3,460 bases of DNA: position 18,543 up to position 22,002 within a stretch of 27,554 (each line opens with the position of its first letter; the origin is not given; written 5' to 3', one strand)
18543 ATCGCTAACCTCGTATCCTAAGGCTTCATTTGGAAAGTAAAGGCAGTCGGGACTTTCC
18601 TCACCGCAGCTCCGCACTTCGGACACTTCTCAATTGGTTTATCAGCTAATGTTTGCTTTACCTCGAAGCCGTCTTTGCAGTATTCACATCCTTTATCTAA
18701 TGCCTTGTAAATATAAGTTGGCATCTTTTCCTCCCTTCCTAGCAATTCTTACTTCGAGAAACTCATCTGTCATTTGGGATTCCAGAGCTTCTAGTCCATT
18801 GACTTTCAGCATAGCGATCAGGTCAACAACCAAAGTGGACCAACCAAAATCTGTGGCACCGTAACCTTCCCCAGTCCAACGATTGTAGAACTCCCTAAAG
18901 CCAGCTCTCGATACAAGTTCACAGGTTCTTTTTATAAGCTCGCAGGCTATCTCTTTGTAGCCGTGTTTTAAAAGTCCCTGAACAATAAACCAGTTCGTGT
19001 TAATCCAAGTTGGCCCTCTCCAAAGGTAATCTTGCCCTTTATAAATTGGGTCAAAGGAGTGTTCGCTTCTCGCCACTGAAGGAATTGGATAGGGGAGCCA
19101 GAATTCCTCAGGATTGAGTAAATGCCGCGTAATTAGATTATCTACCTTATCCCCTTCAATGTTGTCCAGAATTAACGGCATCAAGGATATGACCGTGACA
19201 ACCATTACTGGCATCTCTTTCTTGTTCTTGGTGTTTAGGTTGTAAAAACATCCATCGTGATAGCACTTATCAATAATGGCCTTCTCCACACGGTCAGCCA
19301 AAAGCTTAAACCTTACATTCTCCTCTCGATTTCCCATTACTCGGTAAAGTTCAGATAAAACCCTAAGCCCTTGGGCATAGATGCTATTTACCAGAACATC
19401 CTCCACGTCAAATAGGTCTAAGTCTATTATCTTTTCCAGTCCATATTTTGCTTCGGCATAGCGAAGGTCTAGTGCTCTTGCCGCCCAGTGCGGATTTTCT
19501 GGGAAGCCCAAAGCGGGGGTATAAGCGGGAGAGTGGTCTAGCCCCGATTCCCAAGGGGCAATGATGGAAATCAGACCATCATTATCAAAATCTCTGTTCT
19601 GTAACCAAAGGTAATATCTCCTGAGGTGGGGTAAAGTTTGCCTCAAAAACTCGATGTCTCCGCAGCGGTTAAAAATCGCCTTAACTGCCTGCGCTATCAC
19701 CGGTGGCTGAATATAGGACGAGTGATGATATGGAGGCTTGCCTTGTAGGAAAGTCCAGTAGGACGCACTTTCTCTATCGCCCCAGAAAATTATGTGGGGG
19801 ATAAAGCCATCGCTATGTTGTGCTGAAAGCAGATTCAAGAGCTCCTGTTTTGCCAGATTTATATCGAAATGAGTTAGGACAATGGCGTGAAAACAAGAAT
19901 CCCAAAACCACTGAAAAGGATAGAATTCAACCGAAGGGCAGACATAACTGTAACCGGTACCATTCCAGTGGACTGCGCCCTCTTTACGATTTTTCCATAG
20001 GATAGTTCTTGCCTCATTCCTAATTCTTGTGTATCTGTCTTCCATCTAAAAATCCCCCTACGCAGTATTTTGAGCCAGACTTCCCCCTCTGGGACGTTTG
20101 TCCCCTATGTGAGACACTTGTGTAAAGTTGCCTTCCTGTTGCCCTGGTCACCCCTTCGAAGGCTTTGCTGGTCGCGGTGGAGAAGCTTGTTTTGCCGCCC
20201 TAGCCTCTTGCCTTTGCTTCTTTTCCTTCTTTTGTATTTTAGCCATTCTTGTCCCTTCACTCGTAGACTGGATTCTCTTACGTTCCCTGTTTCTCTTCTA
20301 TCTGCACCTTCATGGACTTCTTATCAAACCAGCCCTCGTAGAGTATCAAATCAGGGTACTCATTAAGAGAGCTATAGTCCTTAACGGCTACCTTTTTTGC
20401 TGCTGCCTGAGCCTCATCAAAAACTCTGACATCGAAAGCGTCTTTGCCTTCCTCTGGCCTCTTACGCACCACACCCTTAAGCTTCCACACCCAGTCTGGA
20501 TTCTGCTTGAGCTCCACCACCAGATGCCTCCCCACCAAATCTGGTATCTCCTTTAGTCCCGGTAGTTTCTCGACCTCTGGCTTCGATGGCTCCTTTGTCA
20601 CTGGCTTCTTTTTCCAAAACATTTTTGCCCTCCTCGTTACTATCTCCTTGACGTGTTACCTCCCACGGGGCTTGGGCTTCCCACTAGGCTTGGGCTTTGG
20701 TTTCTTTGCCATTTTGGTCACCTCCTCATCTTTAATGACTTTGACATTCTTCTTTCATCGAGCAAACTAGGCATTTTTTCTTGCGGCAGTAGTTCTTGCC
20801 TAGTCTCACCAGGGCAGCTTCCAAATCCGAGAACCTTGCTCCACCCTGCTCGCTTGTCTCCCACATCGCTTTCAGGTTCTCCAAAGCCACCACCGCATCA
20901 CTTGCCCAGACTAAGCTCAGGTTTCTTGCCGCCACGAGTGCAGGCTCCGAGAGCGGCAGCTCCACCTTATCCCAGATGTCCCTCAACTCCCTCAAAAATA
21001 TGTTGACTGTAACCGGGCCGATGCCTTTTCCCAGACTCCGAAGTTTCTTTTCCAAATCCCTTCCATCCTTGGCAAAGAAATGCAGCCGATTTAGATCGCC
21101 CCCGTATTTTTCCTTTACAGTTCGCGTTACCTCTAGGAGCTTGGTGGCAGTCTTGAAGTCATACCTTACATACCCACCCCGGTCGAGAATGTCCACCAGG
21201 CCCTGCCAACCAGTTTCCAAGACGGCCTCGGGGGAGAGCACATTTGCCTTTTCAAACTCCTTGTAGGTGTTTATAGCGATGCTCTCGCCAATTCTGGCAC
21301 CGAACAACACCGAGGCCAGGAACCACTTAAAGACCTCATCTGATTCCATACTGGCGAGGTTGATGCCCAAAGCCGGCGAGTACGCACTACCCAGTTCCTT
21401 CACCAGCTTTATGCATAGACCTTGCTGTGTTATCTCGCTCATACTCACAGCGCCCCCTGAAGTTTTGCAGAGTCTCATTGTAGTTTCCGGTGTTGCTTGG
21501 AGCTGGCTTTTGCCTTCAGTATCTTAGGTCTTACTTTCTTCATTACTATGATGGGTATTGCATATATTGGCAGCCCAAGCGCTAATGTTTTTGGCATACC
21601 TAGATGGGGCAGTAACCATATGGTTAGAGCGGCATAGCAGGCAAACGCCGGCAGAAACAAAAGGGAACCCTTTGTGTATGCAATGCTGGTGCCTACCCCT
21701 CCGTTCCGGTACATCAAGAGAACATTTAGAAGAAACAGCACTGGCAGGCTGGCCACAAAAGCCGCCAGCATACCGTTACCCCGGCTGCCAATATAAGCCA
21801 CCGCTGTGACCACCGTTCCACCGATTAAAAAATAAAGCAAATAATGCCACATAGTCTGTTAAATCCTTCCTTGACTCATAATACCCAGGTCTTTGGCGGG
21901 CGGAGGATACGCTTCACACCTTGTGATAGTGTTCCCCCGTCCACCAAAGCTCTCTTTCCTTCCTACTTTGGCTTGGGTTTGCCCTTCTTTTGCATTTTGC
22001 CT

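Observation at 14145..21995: Unannotated family of five Lys/Pro-rich micropeptides spaced through a glycosylation operon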

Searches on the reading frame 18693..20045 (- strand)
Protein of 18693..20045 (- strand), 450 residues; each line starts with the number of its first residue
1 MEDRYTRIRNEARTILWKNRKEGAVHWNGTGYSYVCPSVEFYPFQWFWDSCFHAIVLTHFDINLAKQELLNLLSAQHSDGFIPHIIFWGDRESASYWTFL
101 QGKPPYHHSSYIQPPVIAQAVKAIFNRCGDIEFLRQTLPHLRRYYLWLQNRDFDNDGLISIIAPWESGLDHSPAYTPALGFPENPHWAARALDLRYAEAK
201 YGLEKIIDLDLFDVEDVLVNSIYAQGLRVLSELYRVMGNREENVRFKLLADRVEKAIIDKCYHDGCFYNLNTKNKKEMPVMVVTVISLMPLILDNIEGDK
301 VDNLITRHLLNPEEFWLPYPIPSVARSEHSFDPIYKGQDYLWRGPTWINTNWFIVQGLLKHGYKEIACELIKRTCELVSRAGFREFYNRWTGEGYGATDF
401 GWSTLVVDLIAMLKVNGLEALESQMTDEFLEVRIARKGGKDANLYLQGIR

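Call 4: search_protein_families(library=pfam, proteins=[window:18693-20045:-], max_evalue=0.01)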
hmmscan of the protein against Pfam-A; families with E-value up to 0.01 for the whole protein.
window:18693-20045:- (450 aa): 4 families
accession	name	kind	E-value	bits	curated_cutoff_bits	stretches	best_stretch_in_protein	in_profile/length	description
PF22422.2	MGH1-like_GH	-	1.3e-72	245.8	27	1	42-403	1-356/356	Mannosylglycerate hydrolase MGH1-like glycoside hydrolase domain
PF03200.22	Glyco_hydro_63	-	2.2e-20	73.4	22.4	2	272-411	335-491/492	Glycosyl hydrolase family 63 C-terminal domain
PF01204.24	Trehalase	-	6.8e-08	32.3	21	1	219-379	309-463/512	Trehalase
PF17389.8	Bac_rhamnosid6H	-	0.0032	17.3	24.5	0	114-154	100-140/339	Bacterial alpha-L-rhamnosidase 6 hairpin glycosidase domain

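Call 59: search_protein_families(library=ncbifam, proteins=[window:18693-20045:-], max_evalue=0.001)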
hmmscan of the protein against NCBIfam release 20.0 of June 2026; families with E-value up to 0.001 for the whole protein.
window:18693-20045:- (450 aa): 2 families
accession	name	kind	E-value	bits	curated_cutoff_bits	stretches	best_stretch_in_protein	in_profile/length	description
NF047898.1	GluglyHdase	equivalog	9.8e-44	149.8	550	2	34-178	24-186/442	glucosylglycerate hydrolase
NF007525.0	PRK10137.1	equivalog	4.6e-22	78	625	2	194-404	559-776/790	alpha-glucosidase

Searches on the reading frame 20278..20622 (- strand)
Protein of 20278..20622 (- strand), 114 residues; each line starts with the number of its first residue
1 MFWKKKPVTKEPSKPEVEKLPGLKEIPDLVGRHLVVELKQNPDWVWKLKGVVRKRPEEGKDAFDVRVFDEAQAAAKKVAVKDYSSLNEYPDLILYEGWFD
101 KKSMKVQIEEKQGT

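Call 4: search_protein_families(library=pfam, proteins=[window:20278-20622:-], max_evalue=0.01)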
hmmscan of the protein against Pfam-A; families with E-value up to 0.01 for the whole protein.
window:20278-20622:- (114 aa): 0 families

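Call 59: search_protein_families(library=ncbifam, proteins=[window:20278-20622:-], max_evalue=0.001)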
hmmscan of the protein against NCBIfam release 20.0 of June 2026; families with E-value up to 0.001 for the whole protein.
window:20278-20622:- (114 aa): 0 families

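Call 62: search_solved_structures(query=window:20281-20622:-, max_evalue=1)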
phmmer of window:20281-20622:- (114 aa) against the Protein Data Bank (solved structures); distinct sequences matched with E-value up to 1: 0.

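Call 63: find_homologous_proteins(query=window:20281-20622:-, max_evalue=0.001)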
Query window:20281-20622:- (114 aa): 227 proteins with E <= 0.001 among 230 candidates; the best 120 are listed.
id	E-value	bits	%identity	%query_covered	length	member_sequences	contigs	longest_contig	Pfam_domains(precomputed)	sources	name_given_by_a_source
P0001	2.4e-64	232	94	100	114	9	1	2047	-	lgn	-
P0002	2.5e-55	203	83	100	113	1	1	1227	-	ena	-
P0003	8.0e-54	199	79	98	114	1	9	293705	-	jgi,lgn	-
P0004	1.3e-53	198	81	100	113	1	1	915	-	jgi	-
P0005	3.2e-53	197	78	100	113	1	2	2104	-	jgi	-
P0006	3.5e-53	196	82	98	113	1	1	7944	-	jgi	jgi:hypothetical protein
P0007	1.6e-52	194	79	100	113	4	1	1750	-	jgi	-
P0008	7.9e-51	189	77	100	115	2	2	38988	-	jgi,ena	-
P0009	1.2e-50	188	77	100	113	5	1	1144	-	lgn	-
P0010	8.3e-50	186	77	100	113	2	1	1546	-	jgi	-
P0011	2.2e-49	184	75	100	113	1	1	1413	-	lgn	-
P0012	3.3e-49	184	73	100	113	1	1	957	-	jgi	-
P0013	1.2e-48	182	74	100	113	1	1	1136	-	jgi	-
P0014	4.1e-48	180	79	97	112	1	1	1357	-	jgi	-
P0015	4.2e-48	180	75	97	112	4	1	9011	-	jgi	jgi:hypothetical protein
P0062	3.9e-40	154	68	95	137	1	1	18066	-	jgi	-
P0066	1.3e-39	153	68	100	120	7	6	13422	-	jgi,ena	-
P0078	1.5e-38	149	65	97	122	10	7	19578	-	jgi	jgi:hypothetical protein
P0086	5.0e-38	148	63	100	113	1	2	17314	-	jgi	-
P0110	4.0e-36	141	65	97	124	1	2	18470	-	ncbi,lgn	-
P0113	5.0e-36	141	65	97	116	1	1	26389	-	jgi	jgi:hypothetical protein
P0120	1.4e-35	140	62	97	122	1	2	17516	-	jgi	jgi:hypothetical protein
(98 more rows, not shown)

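Call 64: find_encoding_contigs(protein=P0003, flank=4000, max_places=2)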
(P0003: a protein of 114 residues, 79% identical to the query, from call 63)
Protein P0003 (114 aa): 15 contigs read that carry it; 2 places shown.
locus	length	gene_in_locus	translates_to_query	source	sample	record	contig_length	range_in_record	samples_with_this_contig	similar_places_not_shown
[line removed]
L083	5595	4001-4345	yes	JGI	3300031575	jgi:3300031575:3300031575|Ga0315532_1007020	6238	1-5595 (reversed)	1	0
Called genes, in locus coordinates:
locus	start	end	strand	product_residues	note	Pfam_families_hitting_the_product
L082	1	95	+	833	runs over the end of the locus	PF01074:Glyco_hydro_38N, PF09261:Alpha-mann_mid, PF21260:Laman-like_dom (weak), PF17677:Glyco_hydro38C2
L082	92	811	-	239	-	PF00072:Response_reg, PF00486:Trans_reg_C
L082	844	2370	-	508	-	PF01590:GAF (faint), PF13492:GAF_3 (weak), PF00989:PAS, PF13188:PAS_8 (weak), PF08448:PAS_4 (weak), PF13426:PAS_9 (weak), PF00512:HisKA, PF02518:HATPase_c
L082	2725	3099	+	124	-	PF28289:BV97_02767 (weak)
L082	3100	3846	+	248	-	-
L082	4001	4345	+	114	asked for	-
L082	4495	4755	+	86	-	PF00076:RRM_1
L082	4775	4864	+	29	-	-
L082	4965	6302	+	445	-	PF01204:Trehalase (faint), PF03200:Glyco_hydro_63 (weak), PF22422:MGH1-like_GH, PF03200:Glyco_hydro_63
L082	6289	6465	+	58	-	PF09723:Zn_ribbon_8, PF17283:Zn_ribbon_SprT (weak)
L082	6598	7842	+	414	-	PF04041:Glyco_hydro_130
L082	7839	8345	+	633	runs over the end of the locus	PF04041:Glyco_hydro_130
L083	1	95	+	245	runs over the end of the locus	?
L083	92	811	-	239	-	PF00072:Response_reg, PF00486:Trans_reg_C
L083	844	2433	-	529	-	PF01590:GAF (faint), PF13492:GAF_3 (weak), PF00989:PAS, PF13188:PAS_8 (weak), PF08448:PAS_4 (weak), PF13426:PAS_9 (weak), PF00512:HisKA, PF02518:HATPase_c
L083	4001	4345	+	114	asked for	-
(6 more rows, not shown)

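Call 65: find_encoding_contigs(protein=P0062, flank=4000, max_places=1)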
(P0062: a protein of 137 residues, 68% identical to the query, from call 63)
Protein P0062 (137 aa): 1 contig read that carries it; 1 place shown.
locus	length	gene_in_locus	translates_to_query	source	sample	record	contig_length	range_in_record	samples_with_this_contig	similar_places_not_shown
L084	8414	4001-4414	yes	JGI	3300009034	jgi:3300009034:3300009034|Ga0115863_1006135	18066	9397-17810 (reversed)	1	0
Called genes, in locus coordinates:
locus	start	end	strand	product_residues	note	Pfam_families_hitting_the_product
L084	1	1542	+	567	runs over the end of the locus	PF05048:NosD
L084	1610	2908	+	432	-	-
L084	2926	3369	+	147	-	PF12802:MarR_2 (weak)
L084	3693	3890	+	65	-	-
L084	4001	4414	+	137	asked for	-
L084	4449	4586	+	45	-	-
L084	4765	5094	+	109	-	-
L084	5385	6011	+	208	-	PF01066:CDP-OH_P_transf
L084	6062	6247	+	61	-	-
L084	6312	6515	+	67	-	-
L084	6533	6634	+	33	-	-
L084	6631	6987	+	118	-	-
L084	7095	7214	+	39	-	-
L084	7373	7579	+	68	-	-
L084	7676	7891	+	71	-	-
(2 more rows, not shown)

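Call 66: find_encoding_contigs(protein=P0078, flank=4000, max_places=2)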
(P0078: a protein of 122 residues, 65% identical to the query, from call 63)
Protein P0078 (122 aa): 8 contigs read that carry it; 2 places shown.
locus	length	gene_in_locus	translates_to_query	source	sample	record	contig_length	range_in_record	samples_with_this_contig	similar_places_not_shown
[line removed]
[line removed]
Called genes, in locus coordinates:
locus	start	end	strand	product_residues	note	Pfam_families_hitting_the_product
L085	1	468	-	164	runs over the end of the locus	PF05618:RimB-like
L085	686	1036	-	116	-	PF06305:LapA_dom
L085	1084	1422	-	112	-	-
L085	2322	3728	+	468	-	PF00072:Response_reg (weak), PF00158:Sigma54_activat, PF13191:AAA_16 (faint), PF14532:Sigma54_activ_2, PF07728:AAA_5, PF25601:AAA_lid_14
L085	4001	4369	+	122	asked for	-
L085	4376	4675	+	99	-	-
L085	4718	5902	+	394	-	PF04055:Radical_SAM, PF12544:LAM_C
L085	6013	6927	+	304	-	-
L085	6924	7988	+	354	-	PF07478:Dala_Dala_lig_C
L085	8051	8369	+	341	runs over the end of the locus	PF02655:ATP-grasp_3 (weak), PF07478:Dala_Dala_lig_C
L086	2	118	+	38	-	?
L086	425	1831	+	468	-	PF00072:Response_reg (weak), PF00158:Sigma54_activat, PF13191:AAA_16 (faint), PF14532:Sigma54_activ_2, PF07728:AAA_5, PF25601:AAA_lid_14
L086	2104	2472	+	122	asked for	-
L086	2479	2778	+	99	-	-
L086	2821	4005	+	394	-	PF04055:Radical_SAM, PF12544:LAM_C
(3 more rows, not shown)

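Call 67: find_encoding_contigs(protein=P0113, flank=4000, max_places=1)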
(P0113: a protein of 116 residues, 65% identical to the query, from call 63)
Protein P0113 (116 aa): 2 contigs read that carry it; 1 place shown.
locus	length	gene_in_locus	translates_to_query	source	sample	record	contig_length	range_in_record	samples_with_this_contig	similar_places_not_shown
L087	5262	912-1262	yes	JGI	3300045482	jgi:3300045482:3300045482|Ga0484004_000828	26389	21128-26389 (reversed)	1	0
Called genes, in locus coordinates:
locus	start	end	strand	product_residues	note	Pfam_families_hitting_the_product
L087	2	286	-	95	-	?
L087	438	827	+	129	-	-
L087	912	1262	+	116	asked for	-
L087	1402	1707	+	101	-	-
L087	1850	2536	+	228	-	PF01168:Ala_racemase_N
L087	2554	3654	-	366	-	PF13167:GTP-bdg_N, PF16360:GTP-bdg_M, PF00009:GTP_EFTU (faint), PF01926:MMR_HSR1, PF02421:FeoB_N (weak)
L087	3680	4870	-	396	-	PF00155:Aminotran_1_2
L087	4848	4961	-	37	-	-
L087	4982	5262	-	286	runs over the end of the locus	PF01678:DAP_epimerase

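Call 69: find_encoding_contigs(protein=P0086, flank=3000, max_places=1)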
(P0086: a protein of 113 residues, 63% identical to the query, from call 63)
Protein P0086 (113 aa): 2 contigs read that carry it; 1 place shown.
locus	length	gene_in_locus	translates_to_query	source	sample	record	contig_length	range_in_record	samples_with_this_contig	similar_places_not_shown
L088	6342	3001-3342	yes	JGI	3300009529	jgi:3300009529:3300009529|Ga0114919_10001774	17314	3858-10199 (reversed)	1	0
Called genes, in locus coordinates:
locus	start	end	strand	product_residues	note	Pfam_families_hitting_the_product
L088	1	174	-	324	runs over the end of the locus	PF01544:CorA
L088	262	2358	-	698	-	PF07690:MFS_1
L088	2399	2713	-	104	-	PF13412:HTH_24 (weak)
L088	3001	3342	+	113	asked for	-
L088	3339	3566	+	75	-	-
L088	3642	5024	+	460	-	PF13439:Glyco_transf_4 (faint), PF00534:Glycos_transf_1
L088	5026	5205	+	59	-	-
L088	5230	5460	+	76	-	-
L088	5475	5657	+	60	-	-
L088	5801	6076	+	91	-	-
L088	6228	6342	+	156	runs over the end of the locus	PF00999:Na_H_Exchanger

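Call 70: find_encoding_contigs(protein=P0110, flank=3000, max_places=1)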
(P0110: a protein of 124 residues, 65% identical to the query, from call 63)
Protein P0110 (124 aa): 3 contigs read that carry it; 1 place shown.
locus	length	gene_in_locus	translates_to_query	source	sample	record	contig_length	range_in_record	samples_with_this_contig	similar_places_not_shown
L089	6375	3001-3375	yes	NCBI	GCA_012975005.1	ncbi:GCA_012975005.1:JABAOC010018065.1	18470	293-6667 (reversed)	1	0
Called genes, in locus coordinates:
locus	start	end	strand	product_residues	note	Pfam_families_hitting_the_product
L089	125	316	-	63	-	-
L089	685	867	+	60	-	-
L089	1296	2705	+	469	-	PF00072:Response_reg (weak), PF00158:Sigma54_activat, PF13191:AAA_16 (faint), PF14532:Sigma54_activ_2, PF07728:AAA_5, PF25601:AAA_lid_14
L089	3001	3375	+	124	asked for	-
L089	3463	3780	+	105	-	-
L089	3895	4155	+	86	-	-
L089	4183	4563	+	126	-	PF07238:PilZ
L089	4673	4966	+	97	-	PF02922:CBM_48, PF16561:AMPK1_CBM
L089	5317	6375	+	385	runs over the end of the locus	PF00291:PALP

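Call 71: find_encoding_contigs(protein=P0120, flank=3000, max_places=1)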
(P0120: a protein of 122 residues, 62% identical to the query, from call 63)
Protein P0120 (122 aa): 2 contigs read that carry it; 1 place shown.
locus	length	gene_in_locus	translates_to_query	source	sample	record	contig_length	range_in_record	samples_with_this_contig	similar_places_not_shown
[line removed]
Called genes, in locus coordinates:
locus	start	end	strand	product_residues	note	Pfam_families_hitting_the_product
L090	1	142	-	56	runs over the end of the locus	-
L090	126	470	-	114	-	-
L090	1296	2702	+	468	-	PF00072:Response_reg, PF00158:Sigma54_activat, PF14532:Sigma54_activ_2, PF00004:AAA (faint), PF07728:AAA_5, PF25601:AAA_lid_14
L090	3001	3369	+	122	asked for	-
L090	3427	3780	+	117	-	-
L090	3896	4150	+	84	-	-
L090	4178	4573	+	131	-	PF07238:PilZ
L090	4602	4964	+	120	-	PF02922:CBM_48, PF16561:AMPK1_CBM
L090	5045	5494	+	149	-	PF00011:HSP20, PF17886:ArsA_HSP20 (weak)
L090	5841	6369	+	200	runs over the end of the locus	PF18955:DUF5698, PF10035:DUF2179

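Call 72: find_encoding_contigs(protein=P0066, flank=3000, max_places=1)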
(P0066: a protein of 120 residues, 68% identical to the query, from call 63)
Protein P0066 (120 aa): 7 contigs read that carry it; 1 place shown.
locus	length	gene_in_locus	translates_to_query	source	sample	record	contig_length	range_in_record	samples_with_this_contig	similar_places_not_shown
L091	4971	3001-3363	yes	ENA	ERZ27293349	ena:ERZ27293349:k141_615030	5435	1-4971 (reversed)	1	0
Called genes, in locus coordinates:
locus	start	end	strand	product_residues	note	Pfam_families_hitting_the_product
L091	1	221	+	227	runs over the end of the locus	?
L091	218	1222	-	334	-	PF06144:DNA_pol3_delta (weak), PF21694:DNA_pol3_delta_C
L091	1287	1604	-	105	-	PF12802:MarR_2 (weak)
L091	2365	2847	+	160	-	-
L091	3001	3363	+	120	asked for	-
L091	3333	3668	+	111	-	-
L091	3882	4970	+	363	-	?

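Call 86: predict_structure(alignment_id=A7)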
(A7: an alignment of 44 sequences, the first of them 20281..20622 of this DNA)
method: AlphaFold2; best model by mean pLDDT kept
length: 114 residues; sequences in the alignment: 44
mean_pLDDT: 77.2   pTM: 0.64
mean pLDDT of the five models: 77.2, 76.8, 75.2, 72.6, 70.2
residues with pLDDT >= 90: 16; 70-90: 71; 50-70: 10; < 50: 17
segments of 3 or more residues with pLDDT < 50: 7-20
pLDDT, mean of each block of 10 residues (from residue 1): 48 41 73 89 89 82 89 86 84 90 87 59
secondary structure, 60 per line:
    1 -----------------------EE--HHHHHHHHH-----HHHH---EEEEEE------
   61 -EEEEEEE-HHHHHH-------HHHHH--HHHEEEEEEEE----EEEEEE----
elements in order: H28-36 H42-45 E49-54 E62-68 H70-75 H83-87 E93-100 E105-110

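Call 89: fold_search(model_id=the predicted structure, library=pdb)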
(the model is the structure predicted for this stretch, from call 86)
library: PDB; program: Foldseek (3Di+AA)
matches with E <= 10: 205; with E <= 0.001: 0
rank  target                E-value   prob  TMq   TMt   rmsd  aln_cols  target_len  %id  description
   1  3spw_A                1.5e-01  0.91  0.36  0.12   3.1        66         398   14  Structure of Osh4p/Kes1p in complex with phosphatidylinositol 4-phosphate (released 2011-11-23)
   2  8rnu_A                5.2e-01  0.20  0.25  0.26   4.5        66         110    9  CryoEM structure of recombinant human Bri2 BRICHOS oligomers (released 2024-06-19)
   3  2gop_A                8.5e-01  0.04  0.17  0.08  11.9        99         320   16  The beta-propeller domain of the Trilobed protease from Pyrococcus furiosus reveals an open velcro topology (released 2007-01-23)
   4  3kxy_F                1.1e+00  0.06  0.16  0.14   9.9        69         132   13  Crystal Structure of the ExsC-ExsE Complex (released 2010-06-30)
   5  3iez_B                1.2e+00  0.08  0.18  0.21   8.2        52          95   17  Crystal structure of the RasGAP C-terminal (RGC) domain of IQGAP2 (released 2009-11-03)
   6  8r51_A                1.4e+00  0.23  0.27  0.02   4.4        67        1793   13  Mouse teneurin-3 non-compact subunit - A1B1 isoform (released 2024-05-08)
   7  9lto_B                1.5e+00  0.14  0.35  0.10   5.6        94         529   11  Cryo-EM structure of DDB1-DDA1-DET1-Ube2e2 complex (released 2026-01-28)
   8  9cdh_B                1.5e+00  0.13  0.24  0.07   5.7        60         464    2  MORC2 PD mutant with DNA (released 2025-07-09)
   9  9iqk_A                1.5e+00  0.10  0.31  0.30   5.3        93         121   13  SacM in complex with LC3 (released 2025-07-16)
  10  5ay6_A                1.6e+00  0.16  0.29  0.13   3.9        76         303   12  32 kDa Fragment of the Flagellar hook protein FlgE from Caulobacter crescentus (released 2016-08-17)
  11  8oo7_E                1.6e+00  0.06  0.16  0.06   9.1        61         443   13  CryoEM Structure INO80core Hexasome complex composite model state1 (released 2023-07-26)
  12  1mol_A                1.7e+00  0.11  0.24  0.28   4.7        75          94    4  TWO CRYSTAL STRUCTURES OF A POTENTLY SWEET PROTEIN: NATURAL MONELLIN AT 2.75 ANGSTROMS RESOLUTION AND SINGLE-CHAIN MON (released 1994-05-31)
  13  8zxt_A                1.8e+00  0.08  0.28  0.32   6.0       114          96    7  sweet protein MNEI-Mut 6-3 (released 2025-06-18)
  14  9cdh_A                2.0e+00  0.10  0.21  0.06   5.5        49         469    2  MORC2 PD mutant with DNA (released 2025-07-09)
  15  9iql_B                2.0e+00  0.08  0.30  0.28   5.6        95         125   13  SacM in complex with L6S (released 2025-07-16)
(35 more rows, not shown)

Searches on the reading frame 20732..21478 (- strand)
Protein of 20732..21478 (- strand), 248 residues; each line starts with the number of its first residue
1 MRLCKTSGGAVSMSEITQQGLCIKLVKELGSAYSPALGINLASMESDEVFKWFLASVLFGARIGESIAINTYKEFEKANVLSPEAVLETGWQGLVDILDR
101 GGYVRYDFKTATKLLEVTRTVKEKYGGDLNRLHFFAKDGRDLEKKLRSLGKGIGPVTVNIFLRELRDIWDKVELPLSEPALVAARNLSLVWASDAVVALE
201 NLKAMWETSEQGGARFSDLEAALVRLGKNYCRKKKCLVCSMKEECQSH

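Call 4: search_protein_families(library=pfam, proteins=[window:20732-21478:-], max_evalue=0.01)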
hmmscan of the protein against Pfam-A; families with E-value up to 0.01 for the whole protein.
window:20732-21478:- (248 aa): 0 families

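Call 59: search_protein_families(library=ncbifam, proteins=[window:20732-21478:-], max_evalue=0.001)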
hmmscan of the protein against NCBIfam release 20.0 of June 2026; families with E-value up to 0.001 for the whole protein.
window:20732-21478:- (248 aa): 0 families

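Call 61: search_solved_structures(query=window:20735-21478:-, max_evalue=1)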
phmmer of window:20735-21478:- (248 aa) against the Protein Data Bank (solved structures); distinct sequences matched with E-value up to 1: 1.
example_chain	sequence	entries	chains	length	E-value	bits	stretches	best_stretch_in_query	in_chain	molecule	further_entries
5a1u_D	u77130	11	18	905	0.39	13.7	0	172-216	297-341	COATOMER SUBUNIT BETA' | COATOMER SUBUNIT BETA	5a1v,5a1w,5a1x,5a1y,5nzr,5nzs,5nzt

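Call 81: find_homologous_proteins(query=window:20735-21478:-, max_evalue=0.00001)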
Query window:20735-21478:- (248 aa): 6863 proteins with E <= 0.00001 among 8000 candidates; the best 120 are listed.
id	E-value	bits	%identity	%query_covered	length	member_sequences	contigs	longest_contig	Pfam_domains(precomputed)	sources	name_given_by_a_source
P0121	1.1e-133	462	88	96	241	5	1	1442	-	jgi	-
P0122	8.6e-133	460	85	100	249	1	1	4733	-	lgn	-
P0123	7.7e-132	456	83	100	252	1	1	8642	-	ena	-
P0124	9.8e-131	453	86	96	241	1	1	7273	-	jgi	-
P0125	1.1e-130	453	83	100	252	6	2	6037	-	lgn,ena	-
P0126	1.3e-130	452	83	100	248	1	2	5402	-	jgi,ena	-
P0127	1.5e-130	452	85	99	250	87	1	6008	-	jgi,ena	-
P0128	2.7e-129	448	86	95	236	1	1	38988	-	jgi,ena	-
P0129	5.4e-125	434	79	100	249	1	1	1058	-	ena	-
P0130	8.2e-125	433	88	91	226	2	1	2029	-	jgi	-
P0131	1.8e-124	432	84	96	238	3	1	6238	-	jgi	-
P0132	6.4e-124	430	78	100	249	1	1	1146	-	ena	-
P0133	9.2e-124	430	80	96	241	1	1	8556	-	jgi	-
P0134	1.8e-123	429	79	100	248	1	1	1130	-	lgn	-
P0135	2.5e-122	425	81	95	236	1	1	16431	-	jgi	-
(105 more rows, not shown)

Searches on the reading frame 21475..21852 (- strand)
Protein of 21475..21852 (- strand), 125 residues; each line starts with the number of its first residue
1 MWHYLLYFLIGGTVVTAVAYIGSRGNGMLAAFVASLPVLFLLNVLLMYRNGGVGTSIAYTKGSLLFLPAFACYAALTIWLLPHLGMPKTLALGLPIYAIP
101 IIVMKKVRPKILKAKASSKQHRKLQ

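Call 4: search_protein_families(library=pfam, proteins=[window:21475-21852:-], max_evalue=0.01)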
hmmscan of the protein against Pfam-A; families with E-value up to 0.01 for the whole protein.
window:21475-21852:- (125 aa): 0 families

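Call 59: search_protein_families(library=ncbifam, proteins=[window:21475-21852:-], max_evalue=0.001)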
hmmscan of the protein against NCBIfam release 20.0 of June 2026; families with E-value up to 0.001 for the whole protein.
window:21475-21852:- (125 aa): 1 family
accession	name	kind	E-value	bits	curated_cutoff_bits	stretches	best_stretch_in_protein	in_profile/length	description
NF006749.0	PRK09272.1-2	subfamily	7.2e-06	26.2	119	1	1-106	1-107/116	hypothetical protein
